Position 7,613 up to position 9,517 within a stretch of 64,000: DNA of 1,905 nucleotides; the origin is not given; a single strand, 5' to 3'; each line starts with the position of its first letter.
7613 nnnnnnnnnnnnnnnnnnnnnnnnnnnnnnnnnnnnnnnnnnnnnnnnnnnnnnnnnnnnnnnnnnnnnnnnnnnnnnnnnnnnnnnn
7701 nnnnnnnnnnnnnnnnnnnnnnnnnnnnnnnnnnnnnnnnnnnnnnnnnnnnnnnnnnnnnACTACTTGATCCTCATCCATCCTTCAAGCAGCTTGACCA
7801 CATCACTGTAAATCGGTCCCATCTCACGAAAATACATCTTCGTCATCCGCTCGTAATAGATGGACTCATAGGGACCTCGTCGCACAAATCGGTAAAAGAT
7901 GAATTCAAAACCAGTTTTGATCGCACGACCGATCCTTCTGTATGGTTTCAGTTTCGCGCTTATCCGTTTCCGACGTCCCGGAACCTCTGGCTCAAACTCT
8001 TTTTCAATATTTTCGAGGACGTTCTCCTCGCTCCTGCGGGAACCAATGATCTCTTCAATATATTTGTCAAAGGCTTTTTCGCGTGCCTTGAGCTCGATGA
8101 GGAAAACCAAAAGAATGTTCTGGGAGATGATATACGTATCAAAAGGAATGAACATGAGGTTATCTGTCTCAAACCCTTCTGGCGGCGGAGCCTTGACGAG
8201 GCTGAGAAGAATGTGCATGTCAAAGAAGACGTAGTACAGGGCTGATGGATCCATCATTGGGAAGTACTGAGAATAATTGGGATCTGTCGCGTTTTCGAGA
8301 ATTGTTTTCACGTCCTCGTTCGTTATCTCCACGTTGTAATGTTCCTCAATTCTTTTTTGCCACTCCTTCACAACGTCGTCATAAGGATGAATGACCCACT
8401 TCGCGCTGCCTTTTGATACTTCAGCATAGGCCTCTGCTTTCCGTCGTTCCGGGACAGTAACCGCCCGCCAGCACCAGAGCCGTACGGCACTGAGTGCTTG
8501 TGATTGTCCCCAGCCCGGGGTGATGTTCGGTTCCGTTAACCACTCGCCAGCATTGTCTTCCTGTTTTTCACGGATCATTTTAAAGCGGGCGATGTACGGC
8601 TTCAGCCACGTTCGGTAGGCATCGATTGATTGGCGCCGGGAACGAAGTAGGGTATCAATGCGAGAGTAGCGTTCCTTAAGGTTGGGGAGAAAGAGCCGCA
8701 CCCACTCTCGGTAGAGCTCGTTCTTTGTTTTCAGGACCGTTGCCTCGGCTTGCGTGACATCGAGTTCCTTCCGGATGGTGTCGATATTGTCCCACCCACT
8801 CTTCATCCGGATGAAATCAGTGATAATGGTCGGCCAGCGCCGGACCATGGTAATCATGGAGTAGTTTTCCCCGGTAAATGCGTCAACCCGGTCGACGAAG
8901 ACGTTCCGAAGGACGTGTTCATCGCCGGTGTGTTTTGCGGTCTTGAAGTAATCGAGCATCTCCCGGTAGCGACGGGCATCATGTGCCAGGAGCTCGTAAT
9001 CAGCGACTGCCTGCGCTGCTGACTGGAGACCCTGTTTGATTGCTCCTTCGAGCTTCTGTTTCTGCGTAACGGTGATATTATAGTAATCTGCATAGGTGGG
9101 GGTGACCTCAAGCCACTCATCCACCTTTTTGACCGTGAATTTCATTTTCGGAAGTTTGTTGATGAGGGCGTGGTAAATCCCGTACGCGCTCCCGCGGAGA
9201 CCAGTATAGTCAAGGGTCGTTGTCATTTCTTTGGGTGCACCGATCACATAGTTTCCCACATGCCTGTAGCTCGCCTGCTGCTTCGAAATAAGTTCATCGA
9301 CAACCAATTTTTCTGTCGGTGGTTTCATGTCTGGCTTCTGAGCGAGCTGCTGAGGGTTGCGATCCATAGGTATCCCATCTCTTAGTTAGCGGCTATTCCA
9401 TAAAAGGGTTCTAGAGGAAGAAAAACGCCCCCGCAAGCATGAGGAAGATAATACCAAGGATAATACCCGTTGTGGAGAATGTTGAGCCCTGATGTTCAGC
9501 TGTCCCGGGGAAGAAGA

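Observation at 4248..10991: Tightly packed divergent block dominated by large uncharacterised proteins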

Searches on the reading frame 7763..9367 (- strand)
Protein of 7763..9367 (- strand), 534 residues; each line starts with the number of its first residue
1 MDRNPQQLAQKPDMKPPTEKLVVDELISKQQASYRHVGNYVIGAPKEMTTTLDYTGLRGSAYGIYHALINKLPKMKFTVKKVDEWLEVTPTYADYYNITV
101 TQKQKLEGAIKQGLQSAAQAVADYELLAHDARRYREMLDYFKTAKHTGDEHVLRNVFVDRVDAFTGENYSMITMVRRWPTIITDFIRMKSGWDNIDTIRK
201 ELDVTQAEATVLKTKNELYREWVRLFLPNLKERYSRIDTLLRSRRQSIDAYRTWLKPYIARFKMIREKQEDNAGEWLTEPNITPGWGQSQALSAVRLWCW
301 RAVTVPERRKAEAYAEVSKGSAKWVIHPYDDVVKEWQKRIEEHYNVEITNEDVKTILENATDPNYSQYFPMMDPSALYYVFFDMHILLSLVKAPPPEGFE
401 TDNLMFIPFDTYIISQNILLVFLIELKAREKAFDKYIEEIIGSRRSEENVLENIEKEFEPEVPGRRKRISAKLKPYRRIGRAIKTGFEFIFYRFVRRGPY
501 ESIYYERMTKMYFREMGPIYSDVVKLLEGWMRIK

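Call 5: search_protein_families(library=pfam, proteins=[window:7763-9367:-], max_evalue=0.1)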
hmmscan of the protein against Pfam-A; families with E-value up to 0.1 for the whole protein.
window:7763-9367:- (534 aa): 0 families

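Call 6: search_protein_families(library=ncbifam, proteins=[window:7763-9367:-], max_evalue=0.1)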
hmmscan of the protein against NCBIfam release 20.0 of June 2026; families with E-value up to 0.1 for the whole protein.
window:7763-9367:- (534 aa): 4 families
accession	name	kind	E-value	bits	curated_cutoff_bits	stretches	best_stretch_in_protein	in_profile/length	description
NF035934.1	ESAT6_2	subfamily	0.0069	16.6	100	0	78-112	57-91/96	pore-forming ESAT-6 family protein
NF007257.0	PRK09706.1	subfamily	0.044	13.6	101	0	423-448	108-133/135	transcriptional repressor DicA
TIGR02957.1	SigX4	subfamily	0.079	12.1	323.25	0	250-283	45-83/281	RNA polymerase sigma-70 factor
NF011740.0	PRK15193.1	equivalog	0.081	10.7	995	0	46-115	467-537/877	fimbrial biogenesis usher protein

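Call 9: search_solved_structures(query=window:7763-9367:-, max_evalue=1)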
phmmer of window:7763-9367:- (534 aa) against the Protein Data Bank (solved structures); distinct sequences matched with E-value up to 1: 0.

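Call 18: find_homologous_proteins(query=window:7763-9367:-, max_evalue=0.001)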
Query window:7763-9367:- (534 aa): 309 proteins with E <= 0.001 among 8000 candidates; the best 120 are listed.
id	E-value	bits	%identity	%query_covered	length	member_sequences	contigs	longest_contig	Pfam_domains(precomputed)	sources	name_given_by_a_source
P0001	0.0e+0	1223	100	100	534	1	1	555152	-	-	-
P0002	1.2e-238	811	66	100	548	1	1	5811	-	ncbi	-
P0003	2.1e-177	609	53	96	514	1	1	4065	-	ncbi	ncbi:MAG: hypothetical protein DRO99_04255, partial [Candidatus Aenigmatarchaeota archaeon]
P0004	3.2e-176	605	53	96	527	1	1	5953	-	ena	-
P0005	1.2e-175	604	56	91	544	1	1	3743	-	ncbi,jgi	-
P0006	1.1e-174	600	55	97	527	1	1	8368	-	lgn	-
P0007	2.7e-173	596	53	98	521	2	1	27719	-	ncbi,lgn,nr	ncbi:MAG: hypothetical protein ISS93_01800 [Candidatus Aenigmarchaeota archaeon]|nr:hypothetical pro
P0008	1.7e-172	593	52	96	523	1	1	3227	-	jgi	jgi:hypothetical protein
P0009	2.0e-172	593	55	93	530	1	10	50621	-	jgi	-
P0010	7.7e-172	591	53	97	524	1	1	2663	-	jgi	-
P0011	4.6e-171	588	54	95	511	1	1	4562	-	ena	-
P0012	5.3e-171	588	53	93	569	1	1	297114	-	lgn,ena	-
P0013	1.1e-170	587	52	96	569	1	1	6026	-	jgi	jgi:hypothetical protein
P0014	3.9e-170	585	52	96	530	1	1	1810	-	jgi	-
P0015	8.2e-170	584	51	99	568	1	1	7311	-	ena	-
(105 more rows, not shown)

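Call 26: search_solved_structures(query=A1, max_evalue=10)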
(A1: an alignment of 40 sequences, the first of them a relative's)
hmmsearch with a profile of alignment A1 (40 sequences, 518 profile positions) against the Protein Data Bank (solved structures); distinct sequences matched with E-value up to 10: 8.
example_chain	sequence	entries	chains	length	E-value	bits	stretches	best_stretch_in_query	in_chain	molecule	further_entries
3ohn_A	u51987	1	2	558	0.065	15.1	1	61-101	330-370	Outer membrane usher protein FimD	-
36za_qs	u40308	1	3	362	0.097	14.5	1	340-461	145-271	Tail terminator gp51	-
9bog_D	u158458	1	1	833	0.1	14.4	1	61-101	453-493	Outer membrane usher protein FimD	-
3rfz_B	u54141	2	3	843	0.1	14.4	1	61-101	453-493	Outer membrane usher protein, type 1 fimbrial synthesis | Outer membrane usher protein FimD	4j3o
9fw9_D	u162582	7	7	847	0.1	14.4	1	61-101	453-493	Outer membrane usher protein FimD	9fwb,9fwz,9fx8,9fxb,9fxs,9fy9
6e14_D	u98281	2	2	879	0.11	14.4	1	61-101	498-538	Fimbrial biogenesis outer membrane usher protein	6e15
7pnt_1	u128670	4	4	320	0.22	13.3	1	356-455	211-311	28S ribosomal protein S35, mitochondrial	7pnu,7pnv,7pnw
4ob1_A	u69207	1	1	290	0.44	12.3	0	456-505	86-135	Cobalt-containing nitrile hydratase subunit alpha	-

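Call 37: predict_structure(alignment_id=A1)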
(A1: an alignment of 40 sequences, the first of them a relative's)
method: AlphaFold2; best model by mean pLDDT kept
length: 534 residues; sequences in the alignment: 40
mean_pLDDT: 79.2   pTM: 0.74
mean pLDDT of the five models: 79.2, 77.6, 75.7, 74.9, 71.9
residues with pLDDT >= 90: 139; 70-90: 257; 50-70: 91; < 50: 47
segments of 3 or more residues with pLDDT < 50: 1-18, 308-311, 313-322, 463-468, 472-478
pLDDT, mean of each block of 10 residues (from residue 1): 41 45 86 68 85 89 92 93 83 74 88 90 90 90 86 87 65 71 87 88 88 89 90 89 88 88 76 70 64 90 68 45 74 93 92 92 82 89 91 80 88 92 94 88 66 65 49 49 56 63 72 87 92 79
secondary structure, 60 per line:
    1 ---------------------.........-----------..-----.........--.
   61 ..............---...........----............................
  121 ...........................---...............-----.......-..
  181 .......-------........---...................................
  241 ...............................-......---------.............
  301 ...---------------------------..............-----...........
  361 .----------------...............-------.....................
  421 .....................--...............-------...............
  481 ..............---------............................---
elements in order: H22-30 E49-57 H60-74 E78-88 H93-147 H151-165 H171-177 H179-187 H195-202 H206-264 E265-267 H268-271 H273-278 E288-303 H331-344 H350-361 E378-392 E400-415 H416-441 H444-458 H466-494 H504-531

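Call 41: fold_search(model_id=the predicted structure, library=pdb)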
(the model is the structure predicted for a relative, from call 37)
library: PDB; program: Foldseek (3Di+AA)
matches with E <= 10: 508; with E <= 0.001: 0
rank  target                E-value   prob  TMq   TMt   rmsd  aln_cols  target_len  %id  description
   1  9mvz_D                1.1e-01  0.30  0.15  0.10  21.8       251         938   11  Tripartite complex of MmpL5-S5-AcpM from Mycolicibacterium smegmatis (released 2025-07-30)
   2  6ewy                  1.5e-01  0.33  0.10  0.25  22.9       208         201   12  RipA Peptidoglycan hydrolase (Rv1477, Mycobacterium tuberculosis) N-terminal domain (released 2018-05-02)
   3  7sqc_1F               1.7e-01  0.18  0.10  0.20  29.7       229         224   12  Ciliary C1 central pair apparatus isolated from Chlamydomonas reinhardtii (released 2022-04-13)
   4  5tc1_M                2.1e-01  0.06  0.06  0.08  17.4       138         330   10  In situ structures of the genome and genome-delivery apparatus in ssRNA bacteriophage MS2 (released 2016-12-07)
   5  5ayh                  3.2e-01  0.13  0.10  0.18  20.2       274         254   10  Structure of the entire dynein stalk region (released 2015-12-16)
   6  5xg2                  3.6e-01  0.63  0.19  0.37  16.8       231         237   14  Crystal structure of a coiled-coil segment (residues 345-468 and 694-814) of Pyrococcus yayanosii Smc (released 2017-06-07)
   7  5nnv_B                4.0e-01  0.18  0.10  0.22  26.4       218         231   13  Structure of a Bacillus subtilis Smc coiled coil middle fragment (released 2017-06-21)
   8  2elb                  4.7e-01  0.05  0.10  0.13  34.9       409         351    8  Crystal Structure of the BAR-PH domain of human APPL1 (released 2007-05-29)
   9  8tzl_E                4.9e-01  0.13  0.10  0.14  24.6       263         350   12  Cryo-EM structure of Vibrio cholerae FtsE/FtsX/EnvC complex, full-length (released 2023-12-20)
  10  3g6b_A                4.9e-01  0.12  0.09  0.20  25.1       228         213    9  Crystal structure of a Soluble Chemoreceptor from Thermotoga maritima Asn217Ile mutant (released 2009-07-28)
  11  8dk2_D                4.9e-01  0.04  0.09  0.07  48.7       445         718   12  CryoEM structure of Pseudomonas aeruginosa PA14 JetABC in an unclamped state trapped in ATP dependent dimeric form (released 2022-10-05)
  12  2e3s                  5.2e-01  0.03  0.06  0.12  20.3       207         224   11  Crystal structure of CERT START domain co-crystallized with C24-ceramide (P21) (released 2007-12-18)
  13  7sqc_1W               5.5e-01  0.11  0.09  0.17  33.7       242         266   11  Ciliary C1 central pair apparatus isolated from Chlamydomonas reinhardtii (released 2022-04-13)
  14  5uk8_B                5.5e-01  0.10  0.10  0.20  22.5       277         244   13  The co-structure of (R)-4-(6-(1-(cyclopropylsulfonyl)cyclopropyl)-2-(1H-indol-4-yl)pyrimidin-4-yl)-3-methylmorpholine  (released 2017-06-14)
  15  6ixv_D                6.1e-01  0.08  0.07  0.15  23.7       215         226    9  Crystal structure of SH3BP5-Rab11a (released 2019-03-20)
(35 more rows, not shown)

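Call 64: fold_search(model_id=the predicted structure, library=viral)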
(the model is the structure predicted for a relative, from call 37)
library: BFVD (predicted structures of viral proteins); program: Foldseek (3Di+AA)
matches with E <= 10: 705; with E <= 0.001: 0
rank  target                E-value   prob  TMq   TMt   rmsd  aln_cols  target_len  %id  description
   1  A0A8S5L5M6            2.2e-03  0.28  0.09  0.10  21.0       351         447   10  Maturation protein [ssRNA phage SRR6960549_4]
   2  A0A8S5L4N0            4.5e-03  0.35  0.13  0.15  24.9       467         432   10  Maturation protein [ssRNA phage SRR7976299_6]
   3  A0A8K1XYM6            1.2e-02  0.20  0.11  0.12  22.2       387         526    8  (no name in the UniProt tables at hand)
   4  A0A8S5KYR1            1.5e-02  0.13  0.08  0.10  24.8       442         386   10  Maturation protein [ssRNA phage Gephyllon.1_14]
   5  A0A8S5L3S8            3.1e-02  0.12  0.10  0.13  25.4       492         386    8  Maturation protein [ssRNA phage SRR5208570_4]
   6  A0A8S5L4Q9            3.8e-02  0.15  0.13  0.14  25.2       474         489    8  Maturation protein [ssRNA phage SRR5466725_16]
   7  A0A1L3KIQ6            3.8e-02  0.07  0.07  0.08  25.2       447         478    9  Uncharacterized protein [Hubei levi-like virus 8]
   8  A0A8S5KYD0            4.2e-02  0.13  0.12  0.15  24.5       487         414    9  Maturation protein (Fragment) [ssRNA phage ESE019]
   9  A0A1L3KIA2            4.2e-02  0.11  0.10  0.11  24.3       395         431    9  Maturation protein [Shahe levi-like virus 2]
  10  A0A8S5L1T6            4.7e-02  0.09  0.10  0.11  26.3       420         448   10  Maturation protein [ssRNA phage Gerhypos.3_9]
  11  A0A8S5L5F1            5.5e-02  0.28  0.12  0.16  21.6       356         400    9  Maturation protein [ssRNA phage SRR6960551_4]
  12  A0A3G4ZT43            5.5e-02  0.18  0.12  0.12  26.9       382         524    9  Uncharacterized protein [Terrestrivirus sp.]
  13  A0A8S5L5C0            5.5e-02  0.12  0.06  0.08  15.8       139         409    9  Maturation protein [ssRNA phage SRR5466725_10]
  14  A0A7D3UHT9            6.1e-02  0.41  0.18  0.21  24.6       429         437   10  (no name in the UniProt tables at hand)
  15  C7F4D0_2              7.1e-02  0.51  0.10  0.05  23.3       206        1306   14  (no name in the UniProt tables at hand)
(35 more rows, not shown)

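Call 79: find_related_loci(query=A1, collection=genome_contigs, flank=7000)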
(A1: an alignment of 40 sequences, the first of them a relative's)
Query A1 (534 aa) in genome_contigs; peptide patterns used: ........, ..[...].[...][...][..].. (x = any residue, [..] = any of these).
134 stretches matched a pattern; 70 encode a relative of the query (tblastn E <= 1e-3); 70 distinct loci.
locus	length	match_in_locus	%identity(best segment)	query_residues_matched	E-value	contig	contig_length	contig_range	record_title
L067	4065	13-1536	53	19-533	0e+0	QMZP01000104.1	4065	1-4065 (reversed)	MAG: Candidatus Aenigmatarchaeota archaeon isolate B8_G16 B8_Guay16_scaffold_26769, whole genome shotgun sequence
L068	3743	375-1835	56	37-524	0e+0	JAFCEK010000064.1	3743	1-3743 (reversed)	MAG: Candidatus Aenigmatarchaeota archaeon isolate Meg22_1214_Bin_103 Meg22_1214_Bin_103_scaffold_102866, whole genome s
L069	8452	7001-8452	57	21-512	3e-179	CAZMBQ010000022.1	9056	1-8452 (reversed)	MAG TPA_asm: uncultured archaeon isolate SRP141376_co2_348 genome assembly, contig: NODE_14119_length_9056_cov_3.670481,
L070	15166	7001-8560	52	12-534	1e-178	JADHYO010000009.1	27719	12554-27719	MAG: Candidatus Aenigmatarchaeota archaeon isolate BS750m-G81 BS-750m-C2157, whole genome shotgun sequence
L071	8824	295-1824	52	20-533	7e-177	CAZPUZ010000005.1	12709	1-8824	MAG TPA_asm: uncultured archaeon isolate binchicken_co19_610 genome assembly, contig: NODE_8303_length_12709_cov_4.08771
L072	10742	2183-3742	52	22-533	1e-171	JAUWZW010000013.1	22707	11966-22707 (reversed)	MAG: Candidatus Aenigmatarchaeota archaeon isolate CSMAG_2746 CSMAG_2746_k141_242743_length_22707_cov_26.1884, whole gen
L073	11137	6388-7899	52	22-534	2e-171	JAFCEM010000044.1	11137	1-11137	MAG: Candidatus Aenigmatarchaeota archaeon isolate Meg22_1214_Bin_123 Meg22_1214_Bin_123_scaffold_54148, whole genome sh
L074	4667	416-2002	50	10-533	4e-173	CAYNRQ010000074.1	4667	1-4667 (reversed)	MAG TPA_asm: uncultured archaeon isolate binchicken_co19_608 genome assembly, contig: NODE_32911_length_4667_cov_9.11209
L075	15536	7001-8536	51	21-533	8e-168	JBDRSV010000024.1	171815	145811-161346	MAG: Candidatus Aenigmatarchaeota archaeon isolate MEGAHIT-group-3.35 k141_321813, whole genome shotgun sequence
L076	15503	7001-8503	51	19-533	4e-167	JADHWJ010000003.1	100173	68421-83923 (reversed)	MAG: Candidatus Aenigmatarchaeota archaeon isolate BS750m-G24 BS-750m-C65, whole genome shotgun sequence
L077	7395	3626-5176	50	19-534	3e-166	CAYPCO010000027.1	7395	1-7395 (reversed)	MAG TPA_asm: uncultured archaeon isolate binchicken_co6_493 genome assembly, contig: NODE_13027_length_7395_cov_3.959673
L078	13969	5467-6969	52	19-534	2e-163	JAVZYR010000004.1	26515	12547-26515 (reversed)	MAG: Candidatus Aenigmatarchaeota archaeon isolate JZ-3_201901_bins_3 JZ-3_201901_bins_3_scaffold_4, whole genome shotgu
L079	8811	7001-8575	49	13-534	1e-160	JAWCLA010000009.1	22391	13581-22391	MAG: Candidatus Aenigmatarchaeota archaeon isolate JZ-2_201705_bins_163 JZ-2_201705_bins_163_scaffold_9, whole genome sh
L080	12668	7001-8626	49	13-534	1e-160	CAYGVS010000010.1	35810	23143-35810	MAG TPA_asm: uncultured archaeon isolate ERP119294_co1_457 genome assembly, contig: NODE_1270_length_35810_cov_7.212054,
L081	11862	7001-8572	47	22-534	2e-159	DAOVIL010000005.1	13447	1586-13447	MAG TPA_asm: Candidatus Aenigmatarchaeota archaeon isolate CSMAG_1366 CSMAG_1366_k141_6340669_length_13447_cov_7.0000, w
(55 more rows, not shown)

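Call 82: search_protein_families(library=padloc, proteins=[window:7763-9367:-], max_evalue=0.01)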
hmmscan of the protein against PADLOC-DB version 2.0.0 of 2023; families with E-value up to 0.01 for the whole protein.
window:7763-9367:- (534 aa): 0 families

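Call 83: search_protein_families(library=phrogs, proteins=[window:7763-9367:-], max_evalue=0.01)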
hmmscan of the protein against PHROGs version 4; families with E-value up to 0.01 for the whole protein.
window:7763-9367:- (534 aa): 0 families
